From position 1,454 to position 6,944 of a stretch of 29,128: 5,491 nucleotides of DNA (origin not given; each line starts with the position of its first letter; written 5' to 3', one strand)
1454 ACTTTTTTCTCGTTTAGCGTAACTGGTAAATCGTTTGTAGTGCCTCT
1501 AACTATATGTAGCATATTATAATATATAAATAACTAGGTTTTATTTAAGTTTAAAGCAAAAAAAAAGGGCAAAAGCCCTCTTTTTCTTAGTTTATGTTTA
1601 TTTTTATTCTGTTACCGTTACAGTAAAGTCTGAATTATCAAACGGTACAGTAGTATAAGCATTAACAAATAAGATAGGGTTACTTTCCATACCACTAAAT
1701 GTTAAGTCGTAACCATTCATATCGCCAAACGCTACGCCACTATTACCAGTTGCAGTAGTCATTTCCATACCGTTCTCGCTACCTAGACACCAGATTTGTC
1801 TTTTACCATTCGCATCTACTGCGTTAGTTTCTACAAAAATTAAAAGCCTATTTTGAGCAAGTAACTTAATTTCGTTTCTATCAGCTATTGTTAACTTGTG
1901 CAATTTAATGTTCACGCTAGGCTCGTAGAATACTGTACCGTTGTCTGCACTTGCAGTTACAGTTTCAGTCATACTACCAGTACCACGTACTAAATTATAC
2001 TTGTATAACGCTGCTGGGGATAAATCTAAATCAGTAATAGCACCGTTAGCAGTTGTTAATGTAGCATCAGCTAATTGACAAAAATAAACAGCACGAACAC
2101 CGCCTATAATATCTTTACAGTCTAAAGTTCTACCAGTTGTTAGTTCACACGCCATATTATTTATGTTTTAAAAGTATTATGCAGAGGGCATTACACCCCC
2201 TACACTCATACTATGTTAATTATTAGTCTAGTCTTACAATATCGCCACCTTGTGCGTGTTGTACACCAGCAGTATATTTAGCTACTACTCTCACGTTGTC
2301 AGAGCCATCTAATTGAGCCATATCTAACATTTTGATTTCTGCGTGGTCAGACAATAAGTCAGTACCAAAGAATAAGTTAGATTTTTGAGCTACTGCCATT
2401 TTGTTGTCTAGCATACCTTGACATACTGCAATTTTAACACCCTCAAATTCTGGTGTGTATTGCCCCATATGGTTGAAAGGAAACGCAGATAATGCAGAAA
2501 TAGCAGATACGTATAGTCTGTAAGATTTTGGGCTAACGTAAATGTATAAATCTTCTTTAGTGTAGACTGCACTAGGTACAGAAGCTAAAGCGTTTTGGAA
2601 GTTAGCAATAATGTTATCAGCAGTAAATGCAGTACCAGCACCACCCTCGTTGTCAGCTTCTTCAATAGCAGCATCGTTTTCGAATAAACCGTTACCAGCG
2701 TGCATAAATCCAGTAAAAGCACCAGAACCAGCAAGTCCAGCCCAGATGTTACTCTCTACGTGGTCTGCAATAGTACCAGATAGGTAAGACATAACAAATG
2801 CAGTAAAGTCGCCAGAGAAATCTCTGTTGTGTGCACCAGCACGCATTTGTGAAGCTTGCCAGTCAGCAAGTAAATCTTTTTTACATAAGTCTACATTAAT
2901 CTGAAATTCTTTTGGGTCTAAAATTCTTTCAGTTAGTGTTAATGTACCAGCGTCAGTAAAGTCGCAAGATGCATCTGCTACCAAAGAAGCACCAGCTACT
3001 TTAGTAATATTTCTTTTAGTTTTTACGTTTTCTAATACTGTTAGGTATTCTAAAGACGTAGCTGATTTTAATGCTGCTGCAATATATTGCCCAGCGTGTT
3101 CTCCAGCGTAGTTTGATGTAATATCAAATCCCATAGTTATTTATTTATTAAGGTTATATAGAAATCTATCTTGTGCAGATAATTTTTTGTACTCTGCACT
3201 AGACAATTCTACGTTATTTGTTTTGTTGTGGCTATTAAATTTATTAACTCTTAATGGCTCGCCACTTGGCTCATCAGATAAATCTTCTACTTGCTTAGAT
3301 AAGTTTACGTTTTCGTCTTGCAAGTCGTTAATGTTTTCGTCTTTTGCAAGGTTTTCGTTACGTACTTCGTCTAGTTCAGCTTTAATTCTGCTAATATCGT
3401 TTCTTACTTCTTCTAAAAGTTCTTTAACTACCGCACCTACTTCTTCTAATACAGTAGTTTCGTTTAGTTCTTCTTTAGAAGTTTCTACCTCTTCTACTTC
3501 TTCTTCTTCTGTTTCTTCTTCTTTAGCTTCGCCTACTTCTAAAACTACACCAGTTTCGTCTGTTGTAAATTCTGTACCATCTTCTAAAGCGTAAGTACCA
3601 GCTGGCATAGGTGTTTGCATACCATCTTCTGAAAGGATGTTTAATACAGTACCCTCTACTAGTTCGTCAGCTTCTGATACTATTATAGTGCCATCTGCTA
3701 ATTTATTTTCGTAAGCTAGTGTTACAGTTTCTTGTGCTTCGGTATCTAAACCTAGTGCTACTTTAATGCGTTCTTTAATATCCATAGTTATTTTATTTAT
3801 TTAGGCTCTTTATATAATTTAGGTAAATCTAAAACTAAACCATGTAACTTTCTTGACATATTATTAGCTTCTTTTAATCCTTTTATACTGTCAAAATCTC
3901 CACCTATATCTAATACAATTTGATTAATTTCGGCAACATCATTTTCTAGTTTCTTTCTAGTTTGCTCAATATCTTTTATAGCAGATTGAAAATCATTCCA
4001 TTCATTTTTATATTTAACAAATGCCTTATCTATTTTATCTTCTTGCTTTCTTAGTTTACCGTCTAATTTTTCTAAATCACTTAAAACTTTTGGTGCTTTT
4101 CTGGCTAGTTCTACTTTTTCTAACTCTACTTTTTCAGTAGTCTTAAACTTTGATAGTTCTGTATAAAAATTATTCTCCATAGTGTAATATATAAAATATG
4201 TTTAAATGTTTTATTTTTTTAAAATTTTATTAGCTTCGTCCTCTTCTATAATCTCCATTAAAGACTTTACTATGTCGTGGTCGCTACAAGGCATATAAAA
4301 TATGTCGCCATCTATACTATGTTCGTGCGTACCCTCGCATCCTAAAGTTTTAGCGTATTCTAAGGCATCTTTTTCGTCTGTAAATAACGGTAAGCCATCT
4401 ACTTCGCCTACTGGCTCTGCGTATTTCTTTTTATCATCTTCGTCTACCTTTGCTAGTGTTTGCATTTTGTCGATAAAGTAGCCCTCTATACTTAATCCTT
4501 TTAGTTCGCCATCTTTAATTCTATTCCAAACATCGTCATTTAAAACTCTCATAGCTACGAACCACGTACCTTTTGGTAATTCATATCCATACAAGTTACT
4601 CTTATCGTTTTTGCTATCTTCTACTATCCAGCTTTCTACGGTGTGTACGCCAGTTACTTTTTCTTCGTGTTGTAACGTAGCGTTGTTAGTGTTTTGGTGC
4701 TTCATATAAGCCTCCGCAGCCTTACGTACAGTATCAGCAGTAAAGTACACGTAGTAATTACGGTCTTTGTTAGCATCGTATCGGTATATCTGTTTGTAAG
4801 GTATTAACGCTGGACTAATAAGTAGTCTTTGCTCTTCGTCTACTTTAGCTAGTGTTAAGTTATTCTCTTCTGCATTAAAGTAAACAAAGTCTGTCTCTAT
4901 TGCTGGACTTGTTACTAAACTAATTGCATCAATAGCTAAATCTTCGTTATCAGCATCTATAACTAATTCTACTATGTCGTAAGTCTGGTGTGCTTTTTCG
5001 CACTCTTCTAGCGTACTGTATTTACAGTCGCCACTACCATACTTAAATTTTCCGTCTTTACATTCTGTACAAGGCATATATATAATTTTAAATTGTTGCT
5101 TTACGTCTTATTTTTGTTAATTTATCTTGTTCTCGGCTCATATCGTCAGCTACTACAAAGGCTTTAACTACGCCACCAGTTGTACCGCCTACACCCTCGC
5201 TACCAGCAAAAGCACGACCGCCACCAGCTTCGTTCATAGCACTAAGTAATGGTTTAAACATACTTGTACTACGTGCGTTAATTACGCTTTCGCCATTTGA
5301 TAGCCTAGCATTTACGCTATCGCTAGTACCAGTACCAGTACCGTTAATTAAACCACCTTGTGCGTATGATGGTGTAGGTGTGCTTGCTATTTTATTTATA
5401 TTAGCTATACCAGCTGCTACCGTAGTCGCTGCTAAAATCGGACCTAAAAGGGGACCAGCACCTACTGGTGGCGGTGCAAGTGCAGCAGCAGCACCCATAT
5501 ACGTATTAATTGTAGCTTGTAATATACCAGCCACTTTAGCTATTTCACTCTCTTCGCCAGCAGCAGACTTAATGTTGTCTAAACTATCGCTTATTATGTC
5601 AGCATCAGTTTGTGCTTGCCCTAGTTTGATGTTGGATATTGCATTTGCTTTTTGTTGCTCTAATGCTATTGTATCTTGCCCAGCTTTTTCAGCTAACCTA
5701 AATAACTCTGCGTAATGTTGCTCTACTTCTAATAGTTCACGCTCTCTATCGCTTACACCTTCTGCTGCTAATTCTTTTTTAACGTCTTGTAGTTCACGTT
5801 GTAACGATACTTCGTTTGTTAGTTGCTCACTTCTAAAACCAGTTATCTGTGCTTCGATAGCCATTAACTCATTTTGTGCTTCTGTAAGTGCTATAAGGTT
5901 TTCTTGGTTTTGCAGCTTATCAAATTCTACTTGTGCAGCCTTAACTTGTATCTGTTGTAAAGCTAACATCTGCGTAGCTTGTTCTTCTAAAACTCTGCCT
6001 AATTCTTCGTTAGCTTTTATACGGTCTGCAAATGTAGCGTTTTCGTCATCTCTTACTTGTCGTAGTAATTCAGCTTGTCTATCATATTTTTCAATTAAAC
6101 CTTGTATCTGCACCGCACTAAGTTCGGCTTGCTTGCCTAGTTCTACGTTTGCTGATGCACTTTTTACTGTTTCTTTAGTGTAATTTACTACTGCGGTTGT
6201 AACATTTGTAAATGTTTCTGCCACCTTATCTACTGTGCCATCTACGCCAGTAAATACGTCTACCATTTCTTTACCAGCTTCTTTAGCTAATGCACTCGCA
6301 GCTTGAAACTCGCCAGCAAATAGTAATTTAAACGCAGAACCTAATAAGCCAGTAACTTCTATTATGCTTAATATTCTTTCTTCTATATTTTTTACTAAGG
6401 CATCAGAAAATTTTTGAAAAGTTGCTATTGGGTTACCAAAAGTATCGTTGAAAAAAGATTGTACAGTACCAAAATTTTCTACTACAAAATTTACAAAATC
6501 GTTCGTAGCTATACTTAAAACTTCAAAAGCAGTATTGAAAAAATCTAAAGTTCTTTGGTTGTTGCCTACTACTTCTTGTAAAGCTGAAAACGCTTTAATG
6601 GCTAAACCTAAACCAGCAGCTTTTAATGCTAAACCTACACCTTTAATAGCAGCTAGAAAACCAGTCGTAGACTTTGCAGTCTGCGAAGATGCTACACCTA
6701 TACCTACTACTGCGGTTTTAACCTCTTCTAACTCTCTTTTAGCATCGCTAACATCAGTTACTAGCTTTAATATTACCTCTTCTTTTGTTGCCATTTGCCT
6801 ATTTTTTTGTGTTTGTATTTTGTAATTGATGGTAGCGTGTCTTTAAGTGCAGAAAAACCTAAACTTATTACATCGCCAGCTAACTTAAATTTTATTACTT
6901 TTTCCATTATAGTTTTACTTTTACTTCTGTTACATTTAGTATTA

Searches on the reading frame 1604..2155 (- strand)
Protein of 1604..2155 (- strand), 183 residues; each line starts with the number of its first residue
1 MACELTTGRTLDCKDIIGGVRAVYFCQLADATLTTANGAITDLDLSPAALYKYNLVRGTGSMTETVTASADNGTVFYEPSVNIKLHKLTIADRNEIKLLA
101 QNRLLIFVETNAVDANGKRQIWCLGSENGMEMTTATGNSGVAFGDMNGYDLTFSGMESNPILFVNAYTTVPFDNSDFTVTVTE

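Call 16: search_protein_families(library=phrogs, proteins=[window:1604-2155:-], max_evalue=0.01)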
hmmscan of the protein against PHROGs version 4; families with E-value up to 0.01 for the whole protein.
window:1604-2155:- (183 aa): 2 families
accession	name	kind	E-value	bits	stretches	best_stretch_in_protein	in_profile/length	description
phrog_19091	-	unknown function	6.5e-22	79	1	1-170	1-166/181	-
phrog_21217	-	unknown function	0.00084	20.1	1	34-163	39-167/189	-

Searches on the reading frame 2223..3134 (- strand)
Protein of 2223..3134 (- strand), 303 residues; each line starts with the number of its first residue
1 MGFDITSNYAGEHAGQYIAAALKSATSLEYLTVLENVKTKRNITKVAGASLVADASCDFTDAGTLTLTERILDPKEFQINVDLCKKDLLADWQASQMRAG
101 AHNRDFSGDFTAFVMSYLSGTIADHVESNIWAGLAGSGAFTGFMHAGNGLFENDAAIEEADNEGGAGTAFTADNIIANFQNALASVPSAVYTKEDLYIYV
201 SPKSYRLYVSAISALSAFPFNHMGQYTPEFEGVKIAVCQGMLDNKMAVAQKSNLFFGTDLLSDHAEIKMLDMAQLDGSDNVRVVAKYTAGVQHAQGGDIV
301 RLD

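Call 16: search_protein_families(library=phrogs, proteins=[window:2223-3134:-], max_evalue=0.01)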
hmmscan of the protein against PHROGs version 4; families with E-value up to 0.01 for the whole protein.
window:2223-3134:- (303 aa): 2 families
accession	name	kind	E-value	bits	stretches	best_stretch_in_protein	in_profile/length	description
phrog_11320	-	unknown function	2.3e-26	93.4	1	4-303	6-305/324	-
phrog_422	-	head and packaging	0.0093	16.4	0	163-217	131-185/297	major head protein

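Call 22: search_dna_similar(query=window:2223-3134:-, collection=phages, mode=protein, max_evalue=0.001, max_rows=15)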
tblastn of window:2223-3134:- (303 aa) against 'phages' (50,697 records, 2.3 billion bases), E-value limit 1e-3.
Records with a match: 4; places in all: 4; records where one place covers at least 80% of the query: 4.
Best place of each record, by identity: <60% 4.
By first word of the organism name: Nonlabens 4.
By host as written in the record: Persicivirga sp. IMCC12024 4.
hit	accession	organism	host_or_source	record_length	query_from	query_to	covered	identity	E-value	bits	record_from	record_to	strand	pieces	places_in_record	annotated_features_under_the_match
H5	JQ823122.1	Nonlabens phage P12024S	Persicivirga sp. IMCC12024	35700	4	300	98%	25.6%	7e-18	90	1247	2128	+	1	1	hypothetical protein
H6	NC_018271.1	Nonlabens phage P12024S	Persicivirga sp. IMCC12024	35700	4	300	98%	25.6%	7e-18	90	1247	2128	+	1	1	hypothetical protein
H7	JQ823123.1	Nonlabens phage P12024L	Persicivirga sp. IMCC12024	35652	4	300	98%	25.6%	7e-18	90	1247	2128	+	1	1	hypothetical protein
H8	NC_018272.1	Nonlabens phage P12024L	Persicivirga sp. IMCC12024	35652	4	300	98%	25.6%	7e-18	90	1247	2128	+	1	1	hypothetical protein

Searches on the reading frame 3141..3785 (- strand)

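Call 16: search_protein_families(library=phrogs, proteins=[window:3141-3785:-], max_evalue=0.01)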
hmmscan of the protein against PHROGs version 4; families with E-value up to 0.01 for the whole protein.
window:3141-3785:- (214 aa): 1 family
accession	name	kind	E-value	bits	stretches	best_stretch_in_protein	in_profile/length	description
phrog_24921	-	unknown function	2.5e-06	27.8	1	17-143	200-316/349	-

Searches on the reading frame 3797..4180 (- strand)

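Call 16: search_protein_families(library=phrogs, proteins=[window:3797-4180:-], max_evalue=0.01)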
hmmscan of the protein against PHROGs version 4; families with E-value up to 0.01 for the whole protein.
window:3797-4180:- (127 aa): 1 family
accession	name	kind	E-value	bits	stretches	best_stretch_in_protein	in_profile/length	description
phrog_15002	-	unknown function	0.00016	22.8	1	32-112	65-148/183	-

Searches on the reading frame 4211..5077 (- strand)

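Call 16: search_protein_families(library=phrogs, proteins=[window:4211-5077:-], max_evalue=0.01)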
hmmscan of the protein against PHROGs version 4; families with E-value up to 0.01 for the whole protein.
window:4211-5077:- (288 aa): 8 families
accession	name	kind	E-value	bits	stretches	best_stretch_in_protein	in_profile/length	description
phrog_24921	-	unknown function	4.4e-43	148.7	1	39-237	7-198/349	-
phrog_1530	-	other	3.1e-22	80.4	1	62-209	228-357/379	DNA methyltransferase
phrog_15223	-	other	3.7e-17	63.9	1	75-207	5-120/199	protease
phrog_3017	-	head and packaging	1.5e-16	61.6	1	46-215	7-166/402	head maturation protease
phrog_34096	-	head and packaging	2.8e-12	47.2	1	72-200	122-234/412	head maturation protease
phrog_13242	-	unknown function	1.4e-10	41.8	1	110-199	338-421/450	-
phrog_19260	-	unknown function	2.5e-09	38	1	45-207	6-156/253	-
phrog_33677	-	head and packaging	8.4e-07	29.4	1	113-200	177-263/564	head maturation protease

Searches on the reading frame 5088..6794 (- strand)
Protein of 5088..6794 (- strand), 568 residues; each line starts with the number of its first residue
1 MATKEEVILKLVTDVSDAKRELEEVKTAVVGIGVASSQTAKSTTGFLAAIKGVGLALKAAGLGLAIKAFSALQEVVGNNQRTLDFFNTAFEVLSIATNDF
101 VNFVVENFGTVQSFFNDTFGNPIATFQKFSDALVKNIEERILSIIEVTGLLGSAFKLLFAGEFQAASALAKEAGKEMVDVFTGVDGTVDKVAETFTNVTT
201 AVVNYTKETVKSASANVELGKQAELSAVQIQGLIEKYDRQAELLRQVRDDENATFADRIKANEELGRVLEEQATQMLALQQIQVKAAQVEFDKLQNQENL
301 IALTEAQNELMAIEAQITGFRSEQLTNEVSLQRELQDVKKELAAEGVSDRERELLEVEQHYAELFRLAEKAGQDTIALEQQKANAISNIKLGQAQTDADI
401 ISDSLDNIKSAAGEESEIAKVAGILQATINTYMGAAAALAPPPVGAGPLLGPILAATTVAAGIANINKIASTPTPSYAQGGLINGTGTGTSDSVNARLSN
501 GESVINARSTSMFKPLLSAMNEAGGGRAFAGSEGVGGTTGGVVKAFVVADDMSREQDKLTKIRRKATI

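Call 8: search_protein_families(library=phrogs, proteins=[window:5088-6794:-], max_evalue=0.01)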
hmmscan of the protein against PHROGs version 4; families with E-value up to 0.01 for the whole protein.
window:5088-6794:- (568 aa): 11 families
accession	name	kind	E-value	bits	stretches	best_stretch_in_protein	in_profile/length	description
phrog_21537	-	head and packaging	2.7e-20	73.6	1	61-398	143-488/682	virion structural protein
phrog_37298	-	unknown function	1.7e-16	60.5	1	418-529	918-1036/1088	-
phrog_3336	-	tail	2e-16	60.8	1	233-558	709-1024/1051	tail length tape measure protein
phrog_25241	-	tail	4.2e-12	46.4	1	435-552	639-749/810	tail length tape measure protein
phrog_13338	-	unknown function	2.1e-08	33.9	1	427-545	732-851/903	-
phrog_3547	-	tail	4.7e-07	28.9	1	160-523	677-1013/1767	tail length tape measure protein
phrog_9483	-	tail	1.3e-06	28.2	1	330-524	440-646/657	tail length tape measure protein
phrog_5448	-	tail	2.4e-06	25.7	1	474-509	2280-2315/3103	tail length tape measure protein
phrog_36688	-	tail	3.9e-06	25.6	1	476-524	1100-1148/1600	tail length tape measure protein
phrog_17300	-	tail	7.2e-06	25.6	1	378-522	651-819/900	tail length tape measure protein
phrog_6090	-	tail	1.2e-05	24.1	1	473-521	1093-1151/1853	tail length tape measure protein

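Call 9: search_protein_families(library=pfam, proteins=[window:5088-6794:-], max_evalue=0.01)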
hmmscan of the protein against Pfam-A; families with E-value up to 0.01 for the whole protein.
window:5088-6794:- (568 aa): 0 families
